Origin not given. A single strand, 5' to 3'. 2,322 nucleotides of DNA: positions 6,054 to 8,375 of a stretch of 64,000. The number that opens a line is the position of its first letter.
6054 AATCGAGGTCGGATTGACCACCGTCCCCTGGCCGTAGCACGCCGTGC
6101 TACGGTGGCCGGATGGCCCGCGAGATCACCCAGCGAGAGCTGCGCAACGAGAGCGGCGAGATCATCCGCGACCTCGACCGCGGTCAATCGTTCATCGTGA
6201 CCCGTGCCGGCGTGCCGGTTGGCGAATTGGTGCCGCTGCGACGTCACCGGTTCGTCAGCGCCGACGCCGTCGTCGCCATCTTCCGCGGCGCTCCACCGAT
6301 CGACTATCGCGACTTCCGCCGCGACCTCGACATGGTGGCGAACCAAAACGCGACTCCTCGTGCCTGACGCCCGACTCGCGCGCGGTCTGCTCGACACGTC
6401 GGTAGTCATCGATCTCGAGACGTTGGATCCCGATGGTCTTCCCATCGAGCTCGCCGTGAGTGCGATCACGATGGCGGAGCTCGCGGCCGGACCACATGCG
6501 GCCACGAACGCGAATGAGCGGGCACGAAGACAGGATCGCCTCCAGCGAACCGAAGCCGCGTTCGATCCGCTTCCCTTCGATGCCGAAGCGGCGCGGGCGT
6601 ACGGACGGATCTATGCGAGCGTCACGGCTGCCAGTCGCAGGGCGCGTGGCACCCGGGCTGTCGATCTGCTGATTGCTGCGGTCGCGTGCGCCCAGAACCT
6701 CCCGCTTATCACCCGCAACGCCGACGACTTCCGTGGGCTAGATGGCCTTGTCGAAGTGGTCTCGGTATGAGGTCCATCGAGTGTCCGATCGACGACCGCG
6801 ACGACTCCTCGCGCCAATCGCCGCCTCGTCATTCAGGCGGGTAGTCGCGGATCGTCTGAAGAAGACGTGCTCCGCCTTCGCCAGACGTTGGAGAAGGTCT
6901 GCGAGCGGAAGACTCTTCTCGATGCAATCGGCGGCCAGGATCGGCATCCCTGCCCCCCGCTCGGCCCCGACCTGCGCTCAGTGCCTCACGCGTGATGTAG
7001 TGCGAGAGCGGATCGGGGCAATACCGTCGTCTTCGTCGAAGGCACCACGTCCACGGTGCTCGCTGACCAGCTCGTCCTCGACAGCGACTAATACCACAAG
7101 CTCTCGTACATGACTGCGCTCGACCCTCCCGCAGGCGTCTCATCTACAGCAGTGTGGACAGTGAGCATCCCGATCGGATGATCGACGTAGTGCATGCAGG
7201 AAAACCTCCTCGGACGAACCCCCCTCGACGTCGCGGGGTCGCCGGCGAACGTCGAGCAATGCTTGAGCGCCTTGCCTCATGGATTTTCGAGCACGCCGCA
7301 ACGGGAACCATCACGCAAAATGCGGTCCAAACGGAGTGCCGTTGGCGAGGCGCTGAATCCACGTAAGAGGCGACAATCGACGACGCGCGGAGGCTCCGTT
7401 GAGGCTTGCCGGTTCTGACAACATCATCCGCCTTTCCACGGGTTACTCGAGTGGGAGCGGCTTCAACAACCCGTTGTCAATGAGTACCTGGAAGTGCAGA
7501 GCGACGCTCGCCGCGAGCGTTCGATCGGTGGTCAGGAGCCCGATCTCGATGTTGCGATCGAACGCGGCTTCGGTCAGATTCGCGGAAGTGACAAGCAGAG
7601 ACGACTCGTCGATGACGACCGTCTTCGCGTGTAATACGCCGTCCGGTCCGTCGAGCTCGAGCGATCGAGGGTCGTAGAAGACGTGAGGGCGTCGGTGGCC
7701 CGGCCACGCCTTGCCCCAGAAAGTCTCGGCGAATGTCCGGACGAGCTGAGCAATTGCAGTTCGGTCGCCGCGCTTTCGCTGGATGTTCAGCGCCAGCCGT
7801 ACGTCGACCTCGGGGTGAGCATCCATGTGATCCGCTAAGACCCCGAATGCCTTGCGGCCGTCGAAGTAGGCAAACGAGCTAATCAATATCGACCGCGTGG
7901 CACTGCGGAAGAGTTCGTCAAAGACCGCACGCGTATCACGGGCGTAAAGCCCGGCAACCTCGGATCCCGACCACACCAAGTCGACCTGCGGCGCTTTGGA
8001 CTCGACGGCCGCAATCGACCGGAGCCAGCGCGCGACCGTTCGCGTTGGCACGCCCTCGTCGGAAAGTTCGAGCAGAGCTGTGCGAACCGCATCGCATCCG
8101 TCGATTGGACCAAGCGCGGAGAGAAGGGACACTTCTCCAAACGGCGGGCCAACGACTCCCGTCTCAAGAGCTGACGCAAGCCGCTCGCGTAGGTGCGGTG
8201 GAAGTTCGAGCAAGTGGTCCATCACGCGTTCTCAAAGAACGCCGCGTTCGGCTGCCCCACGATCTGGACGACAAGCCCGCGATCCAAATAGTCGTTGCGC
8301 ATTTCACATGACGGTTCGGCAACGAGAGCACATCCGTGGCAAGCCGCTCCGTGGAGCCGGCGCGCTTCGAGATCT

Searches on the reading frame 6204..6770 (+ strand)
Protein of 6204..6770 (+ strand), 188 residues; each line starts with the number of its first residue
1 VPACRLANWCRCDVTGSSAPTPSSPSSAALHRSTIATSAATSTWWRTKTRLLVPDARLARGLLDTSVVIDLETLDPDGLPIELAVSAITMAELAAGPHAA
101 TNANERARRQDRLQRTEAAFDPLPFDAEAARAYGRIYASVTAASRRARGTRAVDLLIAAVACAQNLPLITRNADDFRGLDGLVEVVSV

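Call 47: search_protein_families(library=pfam, proteins=[window:6204-6770:+], max_evalue=0.001)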
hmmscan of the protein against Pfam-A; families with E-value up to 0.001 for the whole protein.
window:6204-6770:+ (188 aa): 1 family
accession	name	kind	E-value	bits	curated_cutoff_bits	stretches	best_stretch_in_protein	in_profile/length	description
PF01850.27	PIN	-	2.7e-12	47.8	23.6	1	62-180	2-118/120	PIN domain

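Call 61: search_protein_families(library=padloc, proteins=[window:6204-6770:+], max_evalue=0.001)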
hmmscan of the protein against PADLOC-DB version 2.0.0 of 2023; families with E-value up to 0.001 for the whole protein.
window:6204-6770:+ (188 aa): 0 families

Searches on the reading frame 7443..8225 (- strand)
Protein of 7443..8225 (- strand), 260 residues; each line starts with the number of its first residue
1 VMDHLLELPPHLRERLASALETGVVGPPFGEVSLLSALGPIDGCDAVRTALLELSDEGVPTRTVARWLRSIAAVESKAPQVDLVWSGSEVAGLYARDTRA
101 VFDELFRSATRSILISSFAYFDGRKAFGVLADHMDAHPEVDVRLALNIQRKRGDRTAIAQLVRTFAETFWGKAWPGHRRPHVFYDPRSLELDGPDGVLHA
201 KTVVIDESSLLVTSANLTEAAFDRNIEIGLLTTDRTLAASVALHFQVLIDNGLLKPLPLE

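Call 3: search_protein_families(library=pfam, proteins=[window:7443-8225:-], max_evalue=0.01)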
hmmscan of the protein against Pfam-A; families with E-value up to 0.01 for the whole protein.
window:7443-8225:- (260 aa): 2 families
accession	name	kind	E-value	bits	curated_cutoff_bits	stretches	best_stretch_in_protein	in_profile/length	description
PF13091.12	PLDc_2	-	2.4e-12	47.2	27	1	105-246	4-129/132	PLD-like domain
PF00614.28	PLDc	-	2.8e-05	24.4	21.9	1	195-219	2-26/28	Phospholipase D Active site motif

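Call 4: search_protein_families(library=padloc, proteins=[window:7443-8225:-], max_evalue=0.001)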
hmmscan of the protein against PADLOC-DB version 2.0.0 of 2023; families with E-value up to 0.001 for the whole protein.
window:7443-8225:- (260 aa): 29 families (the best 25 are shown)
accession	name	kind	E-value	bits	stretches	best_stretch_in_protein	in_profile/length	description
PDLC02587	DrmC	-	1.1e-83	278.4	1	1-258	1-265/267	DrmC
PDLC02597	DrmC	-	2.7e-29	100.8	1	71-241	70-228/242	DrmC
PDLC02585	DrmC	-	1.8e-26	91.3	1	47-256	52-252/253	DrmC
PDLC02595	DrmC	-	2.6e-26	91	1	68-256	87-266/269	DrmC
PDLC02607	DrmC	-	3.3e-25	86.9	1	37-256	45-263/265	DrmC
PDLC02588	DrmC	-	6.4e-24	83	1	32-258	36-253/256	DrmC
PDLC02605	DrmC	-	5.7e-21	73.3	1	77-254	95-265/270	DrmC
PDLC02606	DrmC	-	5.7e-21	73.1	1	75-256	12-181/182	DrmC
PDLC02589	DrmC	-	2.2e-18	64.3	1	75-255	87-260/264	DrmC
PDLC02612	DrmC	-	8.8e-18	62.7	1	60-254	57-230/235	DrmC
PDLC02609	DrmC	-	2.3e-16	58.5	1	51-242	50-226/241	DrmC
PDLC02613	DrmC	-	6e-16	56.5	1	43-257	38-261/262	DrmC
PDLC02602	DrmC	-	6e-16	56.4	1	75-250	84-250/381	DrmC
PDLC02608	DrmC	-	3e-14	51.1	1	193-249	96-152/162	DrmC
PDLC02616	DrmC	-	2.9e-12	44.7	1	197-251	164-218/224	DrmC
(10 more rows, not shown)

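Call 76: search_protein_families(library=ncbifam, proteins=[window:7446-8225:-], max_evalue=0.00001)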
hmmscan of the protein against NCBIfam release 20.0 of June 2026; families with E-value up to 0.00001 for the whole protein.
window:7446-8225:- (260 aa): 1 family
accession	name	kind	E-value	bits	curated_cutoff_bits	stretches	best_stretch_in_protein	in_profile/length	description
NF038319.1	DISARM_DrmC_I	equivalog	1.1e-49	169.1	133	1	7-249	4-235/236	DISARM system phospholipase D-like protein DrmC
